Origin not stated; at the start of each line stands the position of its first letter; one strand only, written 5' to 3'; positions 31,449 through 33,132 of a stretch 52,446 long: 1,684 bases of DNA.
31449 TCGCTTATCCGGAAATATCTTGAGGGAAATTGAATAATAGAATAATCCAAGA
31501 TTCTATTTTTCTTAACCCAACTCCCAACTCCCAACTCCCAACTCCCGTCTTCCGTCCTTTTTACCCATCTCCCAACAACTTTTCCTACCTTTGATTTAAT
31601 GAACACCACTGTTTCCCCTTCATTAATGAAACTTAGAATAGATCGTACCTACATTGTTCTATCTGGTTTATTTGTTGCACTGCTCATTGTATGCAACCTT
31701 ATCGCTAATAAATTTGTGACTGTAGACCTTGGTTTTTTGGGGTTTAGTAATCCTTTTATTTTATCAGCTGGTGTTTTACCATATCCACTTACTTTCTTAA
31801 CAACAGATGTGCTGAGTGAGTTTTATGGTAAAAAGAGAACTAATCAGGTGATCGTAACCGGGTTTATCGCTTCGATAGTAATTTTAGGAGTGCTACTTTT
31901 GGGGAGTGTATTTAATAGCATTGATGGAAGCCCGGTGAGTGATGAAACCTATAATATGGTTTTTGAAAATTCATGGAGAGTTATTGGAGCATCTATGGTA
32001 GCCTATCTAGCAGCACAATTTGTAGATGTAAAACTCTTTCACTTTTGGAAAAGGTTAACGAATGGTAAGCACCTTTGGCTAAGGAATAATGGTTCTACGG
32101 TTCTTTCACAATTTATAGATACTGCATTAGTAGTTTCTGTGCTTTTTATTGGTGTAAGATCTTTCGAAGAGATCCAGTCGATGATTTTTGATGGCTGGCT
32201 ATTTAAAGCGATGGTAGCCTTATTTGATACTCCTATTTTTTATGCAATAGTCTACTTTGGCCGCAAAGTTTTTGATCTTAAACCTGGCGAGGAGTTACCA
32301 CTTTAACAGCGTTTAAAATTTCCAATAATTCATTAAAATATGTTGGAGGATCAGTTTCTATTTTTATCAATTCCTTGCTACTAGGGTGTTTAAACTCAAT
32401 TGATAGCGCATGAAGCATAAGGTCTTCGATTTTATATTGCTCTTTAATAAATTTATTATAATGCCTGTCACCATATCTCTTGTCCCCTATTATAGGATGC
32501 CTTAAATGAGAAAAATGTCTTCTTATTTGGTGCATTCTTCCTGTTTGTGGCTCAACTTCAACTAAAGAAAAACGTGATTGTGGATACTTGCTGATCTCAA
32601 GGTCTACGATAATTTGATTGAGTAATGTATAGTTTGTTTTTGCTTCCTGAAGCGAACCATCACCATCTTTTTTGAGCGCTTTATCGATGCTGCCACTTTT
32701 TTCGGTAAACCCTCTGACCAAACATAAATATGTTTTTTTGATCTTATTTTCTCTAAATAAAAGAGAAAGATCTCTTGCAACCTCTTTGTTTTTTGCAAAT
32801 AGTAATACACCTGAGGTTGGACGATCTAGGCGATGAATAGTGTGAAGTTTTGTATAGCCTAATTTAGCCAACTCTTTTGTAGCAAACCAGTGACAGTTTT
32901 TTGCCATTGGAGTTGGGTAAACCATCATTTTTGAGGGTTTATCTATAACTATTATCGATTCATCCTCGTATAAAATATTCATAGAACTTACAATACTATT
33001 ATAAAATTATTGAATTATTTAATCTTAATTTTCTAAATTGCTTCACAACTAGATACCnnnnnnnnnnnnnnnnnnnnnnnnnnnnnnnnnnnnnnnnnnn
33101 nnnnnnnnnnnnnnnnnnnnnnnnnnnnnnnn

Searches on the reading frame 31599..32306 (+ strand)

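Call 3: search_protein_families(library=pfam, proteins=[window:31599-32306:+], max_evalue=0.01)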
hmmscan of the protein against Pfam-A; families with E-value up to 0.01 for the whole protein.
window:31599-32306:+ (235 aa): 1 family
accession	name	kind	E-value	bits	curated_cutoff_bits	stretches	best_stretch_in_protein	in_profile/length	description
PF02592.20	Vut_1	-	5.1e-51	173.5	27.2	1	56-216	1-151/152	Putative vitamin uptake transporter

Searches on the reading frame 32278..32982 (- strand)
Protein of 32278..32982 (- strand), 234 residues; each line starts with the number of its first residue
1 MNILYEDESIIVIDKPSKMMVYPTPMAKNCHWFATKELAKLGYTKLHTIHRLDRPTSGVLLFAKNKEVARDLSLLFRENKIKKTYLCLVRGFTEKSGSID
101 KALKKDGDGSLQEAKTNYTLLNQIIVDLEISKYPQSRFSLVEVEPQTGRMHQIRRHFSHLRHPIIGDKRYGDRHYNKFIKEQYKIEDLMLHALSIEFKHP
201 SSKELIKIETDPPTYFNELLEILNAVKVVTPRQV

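Call 3: search_protein_families(library=pfam, proteins=[window:32278-32982:-], max_evalue=0.01)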
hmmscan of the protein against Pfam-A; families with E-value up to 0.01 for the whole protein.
window:32278-32982:- (234 aa): 1 family
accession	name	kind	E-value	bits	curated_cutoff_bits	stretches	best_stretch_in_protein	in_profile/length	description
PF00849.27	PseudoU_synth_2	-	1e-35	123.6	26.8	1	10-159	2-152/152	RNA pseudouridylate synthase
